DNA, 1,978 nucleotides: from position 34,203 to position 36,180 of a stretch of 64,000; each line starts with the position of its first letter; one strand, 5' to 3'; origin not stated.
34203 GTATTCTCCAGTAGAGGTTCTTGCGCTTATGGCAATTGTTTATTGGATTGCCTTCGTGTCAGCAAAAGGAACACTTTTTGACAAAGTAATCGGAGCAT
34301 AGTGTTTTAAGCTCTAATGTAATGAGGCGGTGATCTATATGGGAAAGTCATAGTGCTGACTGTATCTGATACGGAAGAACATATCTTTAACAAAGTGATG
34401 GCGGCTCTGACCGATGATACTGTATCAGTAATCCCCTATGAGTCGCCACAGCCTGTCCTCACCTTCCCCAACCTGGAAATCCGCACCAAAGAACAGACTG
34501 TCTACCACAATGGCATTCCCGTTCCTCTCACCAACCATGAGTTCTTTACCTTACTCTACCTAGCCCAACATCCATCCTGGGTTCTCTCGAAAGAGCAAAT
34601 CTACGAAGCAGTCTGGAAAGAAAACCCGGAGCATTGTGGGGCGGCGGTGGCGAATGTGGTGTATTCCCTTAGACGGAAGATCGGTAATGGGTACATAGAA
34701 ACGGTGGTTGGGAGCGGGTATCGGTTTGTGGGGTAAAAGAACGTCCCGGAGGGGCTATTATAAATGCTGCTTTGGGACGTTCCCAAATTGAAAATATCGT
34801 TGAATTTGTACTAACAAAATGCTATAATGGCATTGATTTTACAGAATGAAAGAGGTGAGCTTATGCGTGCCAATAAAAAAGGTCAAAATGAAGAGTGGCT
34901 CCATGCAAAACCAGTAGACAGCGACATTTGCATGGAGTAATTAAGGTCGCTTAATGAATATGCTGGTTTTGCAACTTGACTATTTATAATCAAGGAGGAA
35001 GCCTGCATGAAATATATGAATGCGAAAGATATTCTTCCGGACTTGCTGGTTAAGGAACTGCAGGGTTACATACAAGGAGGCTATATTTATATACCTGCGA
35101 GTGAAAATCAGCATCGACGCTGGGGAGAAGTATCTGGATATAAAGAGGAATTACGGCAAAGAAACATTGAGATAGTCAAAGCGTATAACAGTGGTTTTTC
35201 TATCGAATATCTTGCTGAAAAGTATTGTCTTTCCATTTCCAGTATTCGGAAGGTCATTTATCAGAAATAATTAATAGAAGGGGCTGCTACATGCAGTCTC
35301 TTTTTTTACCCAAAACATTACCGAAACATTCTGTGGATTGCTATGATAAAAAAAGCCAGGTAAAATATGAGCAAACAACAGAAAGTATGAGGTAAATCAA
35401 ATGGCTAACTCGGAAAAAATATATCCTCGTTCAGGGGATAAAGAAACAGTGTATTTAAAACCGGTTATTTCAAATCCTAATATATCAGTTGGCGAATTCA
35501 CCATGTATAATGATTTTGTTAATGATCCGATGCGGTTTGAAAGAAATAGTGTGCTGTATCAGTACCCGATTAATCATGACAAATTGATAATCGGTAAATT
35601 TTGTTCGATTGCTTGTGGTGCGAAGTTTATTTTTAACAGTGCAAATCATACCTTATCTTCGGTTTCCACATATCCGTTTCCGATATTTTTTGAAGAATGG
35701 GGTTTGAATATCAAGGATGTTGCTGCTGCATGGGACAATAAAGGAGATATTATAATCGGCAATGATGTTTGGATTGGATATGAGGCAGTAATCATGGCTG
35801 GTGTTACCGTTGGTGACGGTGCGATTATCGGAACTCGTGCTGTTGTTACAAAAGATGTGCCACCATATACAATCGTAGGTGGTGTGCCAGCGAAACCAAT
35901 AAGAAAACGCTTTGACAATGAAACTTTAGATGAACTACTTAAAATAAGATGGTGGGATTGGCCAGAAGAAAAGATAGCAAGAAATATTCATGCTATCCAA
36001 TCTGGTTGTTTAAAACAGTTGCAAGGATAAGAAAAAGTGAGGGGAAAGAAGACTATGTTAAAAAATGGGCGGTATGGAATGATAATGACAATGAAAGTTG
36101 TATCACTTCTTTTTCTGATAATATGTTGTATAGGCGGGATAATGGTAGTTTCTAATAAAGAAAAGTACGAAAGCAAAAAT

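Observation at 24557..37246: Cassette array punctuated by six copies of an orphan OmpR-type winged-helix gene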

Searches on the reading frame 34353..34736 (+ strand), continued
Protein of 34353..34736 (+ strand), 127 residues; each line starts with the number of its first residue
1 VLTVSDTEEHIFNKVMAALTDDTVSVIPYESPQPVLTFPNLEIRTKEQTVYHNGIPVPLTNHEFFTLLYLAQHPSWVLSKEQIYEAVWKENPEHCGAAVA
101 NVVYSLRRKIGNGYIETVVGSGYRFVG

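Call 22: find_related_loci(query=A3, collection=genome_contigs, flank=10000)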
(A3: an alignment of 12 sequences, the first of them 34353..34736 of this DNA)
Query A3 (127 aa) in genome_contigs; peptide patterns used: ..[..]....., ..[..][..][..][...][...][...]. (x = any residue, [..] = any of these).
101 stretches matched a pattern; 44 encode a relative of the query (tblastn E <= 1e-3); 39 distinct loci.
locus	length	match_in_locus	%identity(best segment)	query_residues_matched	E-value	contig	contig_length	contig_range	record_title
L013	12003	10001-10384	75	1-127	1e-59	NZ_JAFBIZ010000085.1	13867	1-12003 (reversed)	Faecalicatena contorta strain ET51 Prase_4_NODE_85_length_13867_cov_31.1991, whole genome shotgun sequence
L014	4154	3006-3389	72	1-127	3e-59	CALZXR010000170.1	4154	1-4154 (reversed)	MAG: uncultured Lachnospiraceae bacterium isolate SRR5240736_bin.5_metaWRAP_v1.3_MAG genome assembly, contig: ERZ9450621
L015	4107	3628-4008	72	1-126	2e-57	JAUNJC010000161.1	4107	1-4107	MAG: Oscillospiraceae bacterium isolate S29M_St_33 NODE_7214_length_4107_cov_8.242596, whole genome shotgun sequence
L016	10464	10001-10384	69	1-127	4e-57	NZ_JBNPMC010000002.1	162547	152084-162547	Bariatricus sp. SGI.154 HD273_1, whole genome shotgun sequence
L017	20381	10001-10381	70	1-127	7e-57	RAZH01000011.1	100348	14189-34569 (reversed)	Bacterium 1XD42-54 strain 1XD42-54 Scaffold11_1, whole genome shotgun sequence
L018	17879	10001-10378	71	1-125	4e-56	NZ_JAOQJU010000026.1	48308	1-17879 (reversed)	Dorea acetigenes strain Sanger_03 .14207_7_43.26, whole genome shotgun sequence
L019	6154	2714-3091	70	1-125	6e-55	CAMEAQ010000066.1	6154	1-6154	MAG: uncultured bacterium isolate SRR15057927_bin.7_metaWRAP_v1.3_MAG genome assembly, contig: ERZ10407400.3436, whole g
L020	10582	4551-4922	69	6-125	2e-54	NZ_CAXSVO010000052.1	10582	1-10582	Ruminococcus sp. 5_1_39BFAA isolate CC00328 CC00328_52_NODE_52_length_10582_cov_107.115564, whole genome shotgun sequenc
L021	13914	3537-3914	69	6-127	2e-54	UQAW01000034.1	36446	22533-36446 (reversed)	uncultured Lachnospiraceae bacterium isolate UMGS96 genome assembly, contig: NODE_81_length_36446_cov_5.29551, whole gen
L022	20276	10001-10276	89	35-126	5e-54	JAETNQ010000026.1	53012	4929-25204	MAG: Lachnospiraceae bacterium isolate S10_Bin3 scaffold_647, whole genome shotgun sequence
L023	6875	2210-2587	67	6-127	1e-53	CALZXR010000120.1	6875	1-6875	MAG: uncultured Lachnospiraceae bacterium isolate SRR5240736_bin.5_metaWRAP_v1.3_MAG genome assembly, contig: ERZ9450621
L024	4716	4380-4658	87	35-127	9e-54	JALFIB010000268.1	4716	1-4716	MAG: Lachnospiraceae bacterium isolate SUG700 k141_10559299, whole genome shotgun sequence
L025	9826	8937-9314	67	6-127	1e-53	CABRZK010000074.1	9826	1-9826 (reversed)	MAG TPA_asm: uncultured Eubacterium sp. isolate MGYG-HGUT-02070 genome assembly, contig: GUT_GENOME125804_74, whole geno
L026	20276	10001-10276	86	35-126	2e-52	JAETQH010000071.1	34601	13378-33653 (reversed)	MAG: Lachnospiraceae bacterium isolate S26_Bin3 scaffold_2224, whole genome shotgun sequence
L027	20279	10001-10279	85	35-127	2e-51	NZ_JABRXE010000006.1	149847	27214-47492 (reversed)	Anaerostipes faecalis strain AGMB03513 AGMB03513.6, whole genome shotgun sequence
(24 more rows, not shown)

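Call 37: search_dna_similar(query=window:34353-34736:+, collection=plasmids, mode=protein, max_rows=15)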
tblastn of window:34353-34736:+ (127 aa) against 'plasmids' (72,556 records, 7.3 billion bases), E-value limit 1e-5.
Records with a match: 502; places in all: 572; records where one place covers at least 80% of the query: 89.
Best place of each record, by identity: <60% 502.
By first word of the organism name: Bacillus 94; Pseudosulfitobacter 84; Streptomyces 40; Deinococcus 17; Clostridium 16; Enterococcus 15; Rhodococcus 10; Rhizobium 10; Synechococcus 10; Thermus 10; and 93 more.
By predicted mobility (MOB-suite, as given by PLSDB): non-mobilizable 328; conjugative 123; mobilizable 51.
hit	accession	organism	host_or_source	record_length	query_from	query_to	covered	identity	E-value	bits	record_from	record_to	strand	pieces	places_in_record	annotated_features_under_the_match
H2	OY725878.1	Subdoligranulum variabile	-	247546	1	125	98%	51.9%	7e-35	133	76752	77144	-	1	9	record has no annotation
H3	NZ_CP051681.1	Cohnella herbarum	cell culture,Fermented liquor based on ...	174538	1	127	100%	35.1%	2e-8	58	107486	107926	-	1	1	response regulator transcription factor | HAMP domain-containing sensor histidine kinase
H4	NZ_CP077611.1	Clostridium estertheticum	single colony,bovine feces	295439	6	125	94%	34.4%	2e-9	61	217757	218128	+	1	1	response regulator transcription factor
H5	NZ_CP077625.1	Clostridium estertheticum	single colony,bovine feces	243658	6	125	94%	34.4%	3e-9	60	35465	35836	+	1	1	response regulator transcription factor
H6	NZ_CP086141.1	Clostridium estertheticum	bovine,single colony,feces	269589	6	125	94%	34.4%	3e-9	60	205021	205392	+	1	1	response regulator transcription factor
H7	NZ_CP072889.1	Enterococcus raffinosus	stream/river surface water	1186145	14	125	88%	35.7%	9e-12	67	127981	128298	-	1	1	record has no annotation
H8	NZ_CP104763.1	Enterococcus raffinosus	-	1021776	14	125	88%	35.7%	1e-11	67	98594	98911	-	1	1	record has no annotation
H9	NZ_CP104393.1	Enterococcus raffinosus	fermented food (Meju)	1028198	14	125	88%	35.7%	1e-11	67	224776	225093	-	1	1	record has no annotation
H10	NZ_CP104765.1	Enterococcus raffinosus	Homo sapiens,urine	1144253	14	125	88%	35.7%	1e-11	67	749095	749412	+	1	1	record has no annotation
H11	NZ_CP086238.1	Clostridium estertheticum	single colony,bovine feces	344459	6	125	94%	32.8%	2e-8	58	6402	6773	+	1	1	response regulator transcription factor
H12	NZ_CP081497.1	Streptomyces sp. BHT-5-2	whole organism,plant soil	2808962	30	127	77%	40.0%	5e-8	57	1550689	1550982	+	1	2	none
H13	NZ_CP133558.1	Bacillus wiedmannii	Thaumetopoea processionea,liquid culture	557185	22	125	82%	37.6%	6e-9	59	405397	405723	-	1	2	response regulator transcription factor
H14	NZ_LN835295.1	Clostridium perfringens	-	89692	5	127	97%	31.8%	2e-6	52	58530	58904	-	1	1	winged helix-turn-helix domain-containing protein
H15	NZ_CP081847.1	Enterococcus raffinosus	Homo sapiens,feces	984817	14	125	88%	34.8%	5e-11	66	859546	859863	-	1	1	response regulator transcription factor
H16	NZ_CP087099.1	Clostridium estertheticum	single colony,Vacuum packed lamb meat ...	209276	6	125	94%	32.0%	3e-8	57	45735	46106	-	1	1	response regulator transcription factor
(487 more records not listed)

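Call 38: get_annotated_region(hit=H2, flank=20000)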
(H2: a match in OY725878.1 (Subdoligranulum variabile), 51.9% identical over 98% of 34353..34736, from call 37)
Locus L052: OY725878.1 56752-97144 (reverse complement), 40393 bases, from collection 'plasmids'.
description: Subdoligranulum variabile strain Subdoligranulum variabile TSDC17.2-1.1 genome assembly, plasmid: 44
organism: Subdoligranulum variabile (NCBI taxid 214851)
taxonomy: Bacteria; Bacillota; Clostridia; Eubacteriales; Oscillospiraceae; Subdoligranulum; Subdoligranulum variabile
host: -; source: -; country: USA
typing (MOB-suite, as given by PLSDB): non-mobilizable
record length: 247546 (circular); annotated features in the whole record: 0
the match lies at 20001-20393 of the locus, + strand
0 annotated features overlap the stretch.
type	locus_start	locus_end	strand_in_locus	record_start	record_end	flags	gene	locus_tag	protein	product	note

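Call 40: search_solved_structures(query=A3, max_evalue=0.001)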
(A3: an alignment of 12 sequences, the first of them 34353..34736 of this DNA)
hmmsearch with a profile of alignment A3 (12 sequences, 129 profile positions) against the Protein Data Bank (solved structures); distinct sequences matched with E-value up to 0.001: 70 (the best 60 are shown).
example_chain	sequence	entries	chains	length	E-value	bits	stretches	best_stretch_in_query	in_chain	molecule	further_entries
9yfa_A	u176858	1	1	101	1.3e-14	57.5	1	35-128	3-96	Response regulator protein CarR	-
8hml_A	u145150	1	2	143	2.5e-14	56.5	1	30-128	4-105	DNA-binding response OmpR family regulator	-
2hqn_A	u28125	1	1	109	2.9e-14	56.4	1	35-128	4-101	Putative TRANSCRIPTIONAL REGULATOR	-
6is4_A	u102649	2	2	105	3.4e-14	56.1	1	31-125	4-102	Response regulator ArlR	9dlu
8uvx_B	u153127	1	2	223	4.1e-14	55.9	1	35-128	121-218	DNA-binding response regulator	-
8uuz_A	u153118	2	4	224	4.3e-14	55.8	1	35-128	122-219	DNA-binding response regulator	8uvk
1p2f_A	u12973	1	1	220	1e-13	54.6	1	31-128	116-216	Response Regulator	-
2hqr_A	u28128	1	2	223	1.2e-13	54.3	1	35-128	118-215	Putative TRANSCRIPTIONAL REGULATOR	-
6kyx_A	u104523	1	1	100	1.8e-13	53.8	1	35-125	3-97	DNA-binding response regulator ArlR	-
8hig_A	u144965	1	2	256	4.1e-13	52.6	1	31-128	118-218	DNA-binding response OmpR family regulator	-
2rv8_A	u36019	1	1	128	5.7e-13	52.2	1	31-126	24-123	DNA-binding response regulator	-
6iju_A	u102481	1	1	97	6.8e-13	51.9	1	36-125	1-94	DNA-binding response regulator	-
2pmu_A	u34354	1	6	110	9.1e-13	51.5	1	35-126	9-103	response regulator PHOP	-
4qwq_B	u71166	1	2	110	1.7e-12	50.7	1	31-128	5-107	Response regulator SaeR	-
1gxp_A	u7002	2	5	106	2.6e-12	50.1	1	34-128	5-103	PHOSPHATE REGULON TRANSCRIPTIONAL REGULATORY PROTEIN | PHOSPHATE REGULON TRANSCRIPTIONAL REGULATORY PROTEIN PHOB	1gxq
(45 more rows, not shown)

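Call 41: search_protein_families(library=ncbifam, proteins=[window:34353-34736:+], max_evalue=0.01)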
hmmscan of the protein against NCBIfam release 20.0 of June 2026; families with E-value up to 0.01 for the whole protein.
window:34353-34736:+ (127 aa): 35 families (the best 25 are shown)
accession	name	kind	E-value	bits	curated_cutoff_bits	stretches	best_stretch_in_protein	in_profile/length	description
NF041733.1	resp_reg_CseB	equivalog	3.5e-15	56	350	1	30-125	131-226/228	two-component system response regulator CseB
NF041734.1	resp_reg_RppA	equivalog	3.5e-13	49.5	250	1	48-125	141-227/229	two-component system response regulator RppA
NF033120.0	vanR_FM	exception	1.2e-11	44.7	460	1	29-127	128-231/231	vancomycin resistance response regulator transcription factor, VanR-F/VanR-M family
NF053854.1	RespRegPhoBBctds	equivalog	2.2e-11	43.5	270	1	29-125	126-224/225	two-component system response regulator PhoB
NF000402.1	vanR-B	exception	1.3e-09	37.8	480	1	43-125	134-216/219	vancomycin resistance response regulator transcription factor VanR-B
NF045944.1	ResRegRpaBCyano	equivalog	1.6e-09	37.5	330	1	30-125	125-227/229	response regulator transcription factor RpaB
TIGR02154.1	PhoB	equivalog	3e-09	36.5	296.2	1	33-125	129-225/226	phosphate regulon transcriptional regulator PhoB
NF045914.1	RespRegNblR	equivalog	5.2e-09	36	300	1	31-123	127-223/228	response regulator transcription factor NblR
NF033118.1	vanR-O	exception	6.4e-09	35.6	505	1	33-125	127-220/233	vancomycin resistance response regulator transcription factor VanR-O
NF008296.0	PRK11083.1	equivalog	8.1e-09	35.2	273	1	29-111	124-206/228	two-component system response regulator CreB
NF033117.2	vanR_ACDEGLN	exception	1.6e-08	34.4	350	1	37-124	132-224/226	VanR-ABDEGLN family response regulator transcription factor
NF040689.1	MtrAB_MtrA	equivalog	1.9e-08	33.9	300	1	31-124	119-217/219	MtrAB system response regulator MtrA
NF041209.1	resp_regPieR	equivalog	9.3e-08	32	450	1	41-125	141-227/231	two component system response regulator PieR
TIGR01387.1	cztR_silR_copR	subfamily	1e-07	31.8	279.2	1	32-124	121-217/218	heavy metal response regulator transcription factor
NF008034.0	PRK10766.1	equivalog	2.9e-07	30.2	275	1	33-125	134-226/231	two-component system response regulator TorR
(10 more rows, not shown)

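Call 53: predict_structure(alignment_id=A5)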
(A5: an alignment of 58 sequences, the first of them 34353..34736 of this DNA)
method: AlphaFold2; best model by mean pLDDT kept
length: 127 residues; sequences in the alignment: 58
mean_pLDDT: 81.9   pTM: 0.71
mean pLDDT of the five models: 81.9, 81.8, 81.7, 80.7, 80.3
residues with pLDDT >= 90: 78; 70-90: 16; 50-70: 15; < 50: 18
segments of 3 or more residues with pLDDT < 50: 1-5, 20-31
pLDDT, mean of each block of 10 residues (from residue 1): 44 53 41 82 95 97 97 94 92 88 98 94 93
secondary structure, 60 per line:
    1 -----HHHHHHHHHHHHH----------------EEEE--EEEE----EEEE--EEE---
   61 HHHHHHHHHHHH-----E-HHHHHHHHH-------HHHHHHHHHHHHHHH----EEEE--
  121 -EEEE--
elements in order: H6-18 E35-38 E41-44 E49-52 E55-57 H61-72 H80-88 H96-110 E115-118 E122-125

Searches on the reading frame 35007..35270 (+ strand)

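Call 5: search_protein_families(library=pfam, proteins=[window:35007-35270:+], max_evalue=0.01)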
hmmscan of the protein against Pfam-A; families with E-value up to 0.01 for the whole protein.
window:35007-35270:+ (87 aa): 1 family
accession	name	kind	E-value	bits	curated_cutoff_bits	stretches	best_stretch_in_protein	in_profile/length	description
PF08765.17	Mor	-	7.3e-05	23.2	24.9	1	17-85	38-93/107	Mor transcription activator family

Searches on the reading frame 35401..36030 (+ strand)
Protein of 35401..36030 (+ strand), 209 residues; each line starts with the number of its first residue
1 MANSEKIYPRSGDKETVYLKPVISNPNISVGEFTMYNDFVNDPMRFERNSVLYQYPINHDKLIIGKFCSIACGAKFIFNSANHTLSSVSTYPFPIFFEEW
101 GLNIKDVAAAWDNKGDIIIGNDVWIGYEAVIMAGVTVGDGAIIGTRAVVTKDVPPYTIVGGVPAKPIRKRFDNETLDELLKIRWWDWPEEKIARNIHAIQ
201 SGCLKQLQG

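Call 5: search_protein_families(library=pfam, proteins=[window:35401-36030:+], max_evalue=0.01)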
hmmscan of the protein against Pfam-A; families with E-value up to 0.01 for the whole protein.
window:35401-36030:+ (209 aa): 2 families
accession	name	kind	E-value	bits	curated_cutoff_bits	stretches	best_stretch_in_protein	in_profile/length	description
PF00132.30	Hexapep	-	1.5e-09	37.6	27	1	116-151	1-36/36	Bacterial transferase hexapeptide (six repeats)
PF14602.12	Hexapep_2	-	1.7e-05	24.9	27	1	117-150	2-33/34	Hexapeptide repeat of succinyl-transferase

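Call 64: search_protein_families(library=ncbifam, proteins=[window:35401-36030:+], max_evalue=0.00001)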
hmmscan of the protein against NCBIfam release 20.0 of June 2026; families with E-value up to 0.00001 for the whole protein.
window:35401-36030:+ (209 aa): 34 families (the best 25 are shown)
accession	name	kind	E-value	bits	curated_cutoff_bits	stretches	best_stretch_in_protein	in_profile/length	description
NF000311.1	Vat_ABCDEFH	equivalog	5.7e-73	244.8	300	1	3-205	2-199/201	Vat family streptogramin A O-acetyltransferase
NF000147.1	stregram_VatF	exception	3.4e-63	213.1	400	1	9-206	16-210/221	streptogramin A O-acetyltransferase Vat(F)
NF000504.1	stregram_VatH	exception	9.6e-63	211.9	475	1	2-201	8-202/216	streptogramin A O-acetyltransferase Vat(H)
NF033468.1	stregram_VatI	exception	1e-61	208.4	415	1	3-208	4-204/208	streptogramin A O-acetyltransferase Vat(I)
NF000097.1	stregram_VatC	exception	5.1e-56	189.9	425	1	3-207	10-209/212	streptogramin A O-acetyltransferase Vat(C)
NF000111.1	stregram_VatD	exception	9.7e-55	185.6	400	1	3-200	4-197/209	streptogramin A O-acetyltransferase Vat(D)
NF000020.1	stregram_VatE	exception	4.2e-54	183.4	450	1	3-198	5-197/214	streptogramin A O-acetyltransferase Vat(E)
NF000490.1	chloram_CatB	equivalog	2.2e-53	180.7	350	1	19-205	14-199/210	type B chloramphenicol O-acetyltransferase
NF000101.1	stregram_VatA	exception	3.9e-53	180.3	450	1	3-206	10-208/219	streptogramin A O-acetyltransferase Vat(A)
TIGR03308.1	phn_thr-fam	hypoth_equivalog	3.1e-37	128.4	201.65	1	63-201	55-193/204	phosphonate metabolim protein, transferase hexapeptide repeat family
NF000084.1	amicyc_ac_ApmA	equivalog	4.3e-23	82.4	550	1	112-202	172-264/274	aminocyclitol acetyltransferase ApmA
NF007240.0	PRK09677.1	equivalog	9.5e-16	57.8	243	1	116-175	130-188/192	putative lipopolysaccharide biosynthesis O-acetyl transferase WbbJ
TIGR03532.1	DapD_Ac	equivalog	5.9e-15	55.5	231.75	1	117-176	161-219/231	2,3,4,5-tetrahydropyridine-2,6-dicarboxylate N-acetyltransferase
NF007076.0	PRK09527.1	equivalog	2.7e-14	53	347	1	116-172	131-187/203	galactoside O-acetyltransferase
TIGR03570.1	NeuD_NnaD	subfamily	4.4e-14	52.5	160.8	1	114-165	151-202/202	NeuD/PglB/VioB family sugar acetyltransferase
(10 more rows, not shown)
